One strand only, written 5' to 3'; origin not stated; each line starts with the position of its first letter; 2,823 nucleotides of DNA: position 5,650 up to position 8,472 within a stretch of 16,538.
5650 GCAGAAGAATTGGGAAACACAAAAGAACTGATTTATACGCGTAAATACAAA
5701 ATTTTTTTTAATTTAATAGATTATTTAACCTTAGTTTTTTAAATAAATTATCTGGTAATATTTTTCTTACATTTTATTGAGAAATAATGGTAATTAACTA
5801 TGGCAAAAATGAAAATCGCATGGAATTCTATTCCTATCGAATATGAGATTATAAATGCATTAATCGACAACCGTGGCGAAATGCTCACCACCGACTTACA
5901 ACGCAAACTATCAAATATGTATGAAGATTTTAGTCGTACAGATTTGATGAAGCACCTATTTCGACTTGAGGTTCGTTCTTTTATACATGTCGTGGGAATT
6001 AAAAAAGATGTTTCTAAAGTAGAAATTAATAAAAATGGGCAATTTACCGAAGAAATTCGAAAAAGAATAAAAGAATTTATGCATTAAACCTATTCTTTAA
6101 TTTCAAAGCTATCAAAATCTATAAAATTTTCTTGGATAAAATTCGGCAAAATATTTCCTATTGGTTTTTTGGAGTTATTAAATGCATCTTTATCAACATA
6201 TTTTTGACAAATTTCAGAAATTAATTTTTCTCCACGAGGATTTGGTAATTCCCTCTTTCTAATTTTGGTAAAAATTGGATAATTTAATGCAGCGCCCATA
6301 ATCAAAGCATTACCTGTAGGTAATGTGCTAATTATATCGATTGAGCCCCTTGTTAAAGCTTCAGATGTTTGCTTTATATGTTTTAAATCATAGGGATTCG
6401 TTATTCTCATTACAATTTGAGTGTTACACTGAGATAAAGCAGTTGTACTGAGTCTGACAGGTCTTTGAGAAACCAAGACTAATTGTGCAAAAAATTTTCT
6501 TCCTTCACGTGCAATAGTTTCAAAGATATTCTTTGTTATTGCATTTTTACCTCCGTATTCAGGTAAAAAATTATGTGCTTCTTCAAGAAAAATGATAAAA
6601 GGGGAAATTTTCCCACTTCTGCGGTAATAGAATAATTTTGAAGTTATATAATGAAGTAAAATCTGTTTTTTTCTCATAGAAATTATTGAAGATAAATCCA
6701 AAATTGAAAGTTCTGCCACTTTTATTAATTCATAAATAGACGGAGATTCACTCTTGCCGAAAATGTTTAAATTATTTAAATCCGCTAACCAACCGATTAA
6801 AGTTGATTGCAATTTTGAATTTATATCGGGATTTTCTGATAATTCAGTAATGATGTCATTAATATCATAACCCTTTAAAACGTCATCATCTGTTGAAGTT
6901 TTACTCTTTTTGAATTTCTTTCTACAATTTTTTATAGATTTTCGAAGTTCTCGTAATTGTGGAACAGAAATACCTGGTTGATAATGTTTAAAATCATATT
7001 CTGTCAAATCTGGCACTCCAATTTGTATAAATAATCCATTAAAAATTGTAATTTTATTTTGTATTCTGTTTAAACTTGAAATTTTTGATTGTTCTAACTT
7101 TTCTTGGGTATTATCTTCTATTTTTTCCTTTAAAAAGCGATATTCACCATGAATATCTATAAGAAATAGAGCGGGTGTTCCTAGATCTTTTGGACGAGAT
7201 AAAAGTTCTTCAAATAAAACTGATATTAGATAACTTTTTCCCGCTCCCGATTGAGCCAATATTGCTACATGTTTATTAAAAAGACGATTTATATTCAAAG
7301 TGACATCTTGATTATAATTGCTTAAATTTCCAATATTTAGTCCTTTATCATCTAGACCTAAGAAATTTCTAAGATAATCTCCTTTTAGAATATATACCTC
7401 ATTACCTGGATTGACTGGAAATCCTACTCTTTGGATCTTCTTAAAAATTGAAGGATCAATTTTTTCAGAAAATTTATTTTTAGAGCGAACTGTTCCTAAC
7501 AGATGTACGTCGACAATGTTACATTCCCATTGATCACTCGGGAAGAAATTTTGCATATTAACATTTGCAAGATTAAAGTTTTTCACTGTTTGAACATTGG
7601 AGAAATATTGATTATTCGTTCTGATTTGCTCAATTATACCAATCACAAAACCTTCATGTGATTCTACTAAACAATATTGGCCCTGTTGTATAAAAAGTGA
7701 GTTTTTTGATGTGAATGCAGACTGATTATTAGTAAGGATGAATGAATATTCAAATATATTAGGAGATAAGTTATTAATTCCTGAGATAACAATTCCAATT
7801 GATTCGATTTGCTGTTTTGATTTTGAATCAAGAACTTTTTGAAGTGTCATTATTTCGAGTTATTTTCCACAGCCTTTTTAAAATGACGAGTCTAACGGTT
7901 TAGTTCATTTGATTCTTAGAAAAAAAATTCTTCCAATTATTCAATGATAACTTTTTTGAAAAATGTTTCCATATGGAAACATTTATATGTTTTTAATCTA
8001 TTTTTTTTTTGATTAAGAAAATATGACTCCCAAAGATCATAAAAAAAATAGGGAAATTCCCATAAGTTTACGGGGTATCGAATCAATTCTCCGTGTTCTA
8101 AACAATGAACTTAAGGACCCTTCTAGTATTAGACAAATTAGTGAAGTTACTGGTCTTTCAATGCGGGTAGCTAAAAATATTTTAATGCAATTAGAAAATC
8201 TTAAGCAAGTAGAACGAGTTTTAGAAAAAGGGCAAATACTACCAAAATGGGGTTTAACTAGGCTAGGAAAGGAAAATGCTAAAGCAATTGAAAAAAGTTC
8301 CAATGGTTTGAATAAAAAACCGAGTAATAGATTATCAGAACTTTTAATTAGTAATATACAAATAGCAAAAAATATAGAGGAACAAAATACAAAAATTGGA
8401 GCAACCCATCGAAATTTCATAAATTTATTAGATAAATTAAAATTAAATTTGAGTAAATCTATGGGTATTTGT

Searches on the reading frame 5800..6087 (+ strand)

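Call 3: search_protein_families(library=pfam, proteins=[window:5800-6087:+], max_evalue=1)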
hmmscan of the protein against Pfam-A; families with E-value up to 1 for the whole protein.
window:5800-6087:+ (95 aa): 3 families
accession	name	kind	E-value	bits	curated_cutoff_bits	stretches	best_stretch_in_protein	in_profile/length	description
PF23254.1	KH_PARP14_8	-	0.027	14.7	27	1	57-75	36-55/66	PARP14-like, eighth type I KH domain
PF02721.21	DUF223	-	0.076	13.8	24.6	1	15-69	34-88/104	Domain of unknown function DUF223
PF20800.2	Xp10_P7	-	0.077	13.6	27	1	17-74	10-70/73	Xanthomonas phage Xp10 Transcription regulator P7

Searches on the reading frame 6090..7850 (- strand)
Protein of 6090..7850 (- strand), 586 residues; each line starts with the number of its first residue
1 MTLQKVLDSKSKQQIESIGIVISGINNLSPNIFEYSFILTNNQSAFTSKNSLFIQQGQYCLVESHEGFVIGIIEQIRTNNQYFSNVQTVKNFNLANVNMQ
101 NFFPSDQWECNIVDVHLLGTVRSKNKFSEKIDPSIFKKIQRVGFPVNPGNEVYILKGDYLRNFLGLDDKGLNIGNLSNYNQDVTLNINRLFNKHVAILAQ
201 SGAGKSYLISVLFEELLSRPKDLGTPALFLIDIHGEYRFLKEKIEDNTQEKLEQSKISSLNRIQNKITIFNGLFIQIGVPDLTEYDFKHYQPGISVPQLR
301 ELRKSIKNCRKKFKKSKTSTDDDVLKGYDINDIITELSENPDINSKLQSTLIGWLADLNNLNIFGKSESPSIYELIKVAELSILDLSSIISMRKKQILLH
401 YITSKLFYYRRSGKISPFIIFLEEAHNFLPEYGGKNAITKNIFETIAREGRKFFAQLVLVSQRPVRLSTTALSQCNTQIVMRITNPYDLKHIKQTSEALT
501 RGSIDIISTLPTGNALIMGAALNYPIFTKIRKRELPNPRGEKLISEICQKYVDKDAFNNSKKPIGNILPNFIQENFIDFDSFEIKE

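Call 3: search_protein_families(library=pfam, proteins=[window:6090-7850:-], max_evalue=1)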
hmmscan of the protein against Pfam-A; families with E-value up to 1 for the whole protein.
window:6090-7850:- (586 aa): 6 families
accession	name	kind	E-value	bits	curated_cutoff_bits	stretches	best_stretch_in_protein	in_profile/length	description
PF01935.23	DUF87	-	1.8e-24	87.5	23.2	1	172-404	2-218/220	Helicase HerA, central domain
PF12846.13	AAA_10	-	0.00077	19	27.5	1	418-466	242-285/362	AAA-like domain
PF08542.16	Rep_fac_C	-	0.041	14.7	23.6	1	301-339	5-45/88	Replication factor C C-terminal domain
PF19228.4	DUF5881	-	0.077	13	25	1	50-110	72-135/163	Family of unknown function (DUF5881)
PF09848.15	SLFN-g3_helicase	-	0.16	11.6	24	1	200-262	9-68/354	Schlafen group 3, DNA/RNA helicase domain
PF00005.33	ABC_tran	-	0.17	12.9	25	1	192-250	11-67/137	ABC transporter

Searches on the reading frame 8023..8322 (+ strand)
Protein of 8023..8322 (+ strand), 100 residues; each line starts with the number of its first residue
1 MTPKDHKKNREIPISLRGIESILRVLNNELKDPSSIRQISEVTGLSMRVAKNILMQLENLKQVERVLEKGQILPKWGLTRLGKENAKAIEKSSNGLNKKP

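Call 84: search_solved_structures(query=A5, max_evalue=10, show_alignments=2)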
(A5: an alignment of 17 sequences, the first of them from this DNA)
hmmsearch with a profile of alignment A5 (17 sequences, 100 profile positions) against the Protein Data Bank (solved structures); distinct sequences matched with E-value up to 10: 14.
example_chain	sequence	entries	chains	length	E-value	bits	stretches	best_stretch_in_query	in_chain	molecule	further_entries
7sq4_A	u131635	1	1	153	0.0041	20.3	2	41-89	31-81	Designed trefoil knot protein, variant 2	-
7sq3_A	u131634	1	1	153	0.0097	19.1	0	41-62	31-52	Designed trefoil knot protein, variant 1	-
7sq5_A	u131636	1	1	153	0.04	17.1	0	41-88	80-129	Designed trefoil knot protein, variant 3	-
7dvr_A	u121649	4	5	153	0.11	15.7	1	23-92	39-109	HTH marR-type domain-containing protein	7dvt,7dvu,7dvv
7dvs_A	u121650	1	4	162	0.14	15.4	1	23-92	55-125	MarR family transcriptional regulator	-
29uq_AAA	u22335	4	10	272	0.43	13.9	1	22-61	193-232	Histone acetyltransferase KAT6A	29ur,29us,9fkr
8ydl_A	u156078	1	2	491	0.43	13.8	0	15-64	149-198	Fusion glycoprotein F2, F1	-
5gk9_A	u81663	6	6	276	0.46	13.8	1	20-76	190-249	Histone acetyltransferase KAT7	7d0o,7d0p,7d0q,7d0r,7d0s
6maj_A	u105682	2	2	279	0.46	13.7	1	20-76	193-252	Histone acetyltransferase KAT7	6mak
7pt5_A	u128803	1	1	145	0.55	13.5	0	8-29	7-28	Centrosomal protein of 44 kDa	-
9grn_A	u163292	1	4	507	0.94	12.8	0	32-64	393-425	Inositol hexakisphosphate and diphosphoinositol-pentakisphosphate kinase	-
9gro_A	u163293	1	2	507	0.94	12.8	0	32-64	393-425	Inositol hexakisphosphate and diphosphoinositol-pentakisphosphate kinase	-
1ygp_A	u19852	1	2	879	1.2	12.5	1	52-85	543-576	YEAST GLYCOGEN PHOSPHORYLASE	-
9grh_A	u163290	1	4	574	1.2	12.4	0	32-64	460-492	Inositol hexakisphosphate and diphosphoinositol-pentakisphosphate kinase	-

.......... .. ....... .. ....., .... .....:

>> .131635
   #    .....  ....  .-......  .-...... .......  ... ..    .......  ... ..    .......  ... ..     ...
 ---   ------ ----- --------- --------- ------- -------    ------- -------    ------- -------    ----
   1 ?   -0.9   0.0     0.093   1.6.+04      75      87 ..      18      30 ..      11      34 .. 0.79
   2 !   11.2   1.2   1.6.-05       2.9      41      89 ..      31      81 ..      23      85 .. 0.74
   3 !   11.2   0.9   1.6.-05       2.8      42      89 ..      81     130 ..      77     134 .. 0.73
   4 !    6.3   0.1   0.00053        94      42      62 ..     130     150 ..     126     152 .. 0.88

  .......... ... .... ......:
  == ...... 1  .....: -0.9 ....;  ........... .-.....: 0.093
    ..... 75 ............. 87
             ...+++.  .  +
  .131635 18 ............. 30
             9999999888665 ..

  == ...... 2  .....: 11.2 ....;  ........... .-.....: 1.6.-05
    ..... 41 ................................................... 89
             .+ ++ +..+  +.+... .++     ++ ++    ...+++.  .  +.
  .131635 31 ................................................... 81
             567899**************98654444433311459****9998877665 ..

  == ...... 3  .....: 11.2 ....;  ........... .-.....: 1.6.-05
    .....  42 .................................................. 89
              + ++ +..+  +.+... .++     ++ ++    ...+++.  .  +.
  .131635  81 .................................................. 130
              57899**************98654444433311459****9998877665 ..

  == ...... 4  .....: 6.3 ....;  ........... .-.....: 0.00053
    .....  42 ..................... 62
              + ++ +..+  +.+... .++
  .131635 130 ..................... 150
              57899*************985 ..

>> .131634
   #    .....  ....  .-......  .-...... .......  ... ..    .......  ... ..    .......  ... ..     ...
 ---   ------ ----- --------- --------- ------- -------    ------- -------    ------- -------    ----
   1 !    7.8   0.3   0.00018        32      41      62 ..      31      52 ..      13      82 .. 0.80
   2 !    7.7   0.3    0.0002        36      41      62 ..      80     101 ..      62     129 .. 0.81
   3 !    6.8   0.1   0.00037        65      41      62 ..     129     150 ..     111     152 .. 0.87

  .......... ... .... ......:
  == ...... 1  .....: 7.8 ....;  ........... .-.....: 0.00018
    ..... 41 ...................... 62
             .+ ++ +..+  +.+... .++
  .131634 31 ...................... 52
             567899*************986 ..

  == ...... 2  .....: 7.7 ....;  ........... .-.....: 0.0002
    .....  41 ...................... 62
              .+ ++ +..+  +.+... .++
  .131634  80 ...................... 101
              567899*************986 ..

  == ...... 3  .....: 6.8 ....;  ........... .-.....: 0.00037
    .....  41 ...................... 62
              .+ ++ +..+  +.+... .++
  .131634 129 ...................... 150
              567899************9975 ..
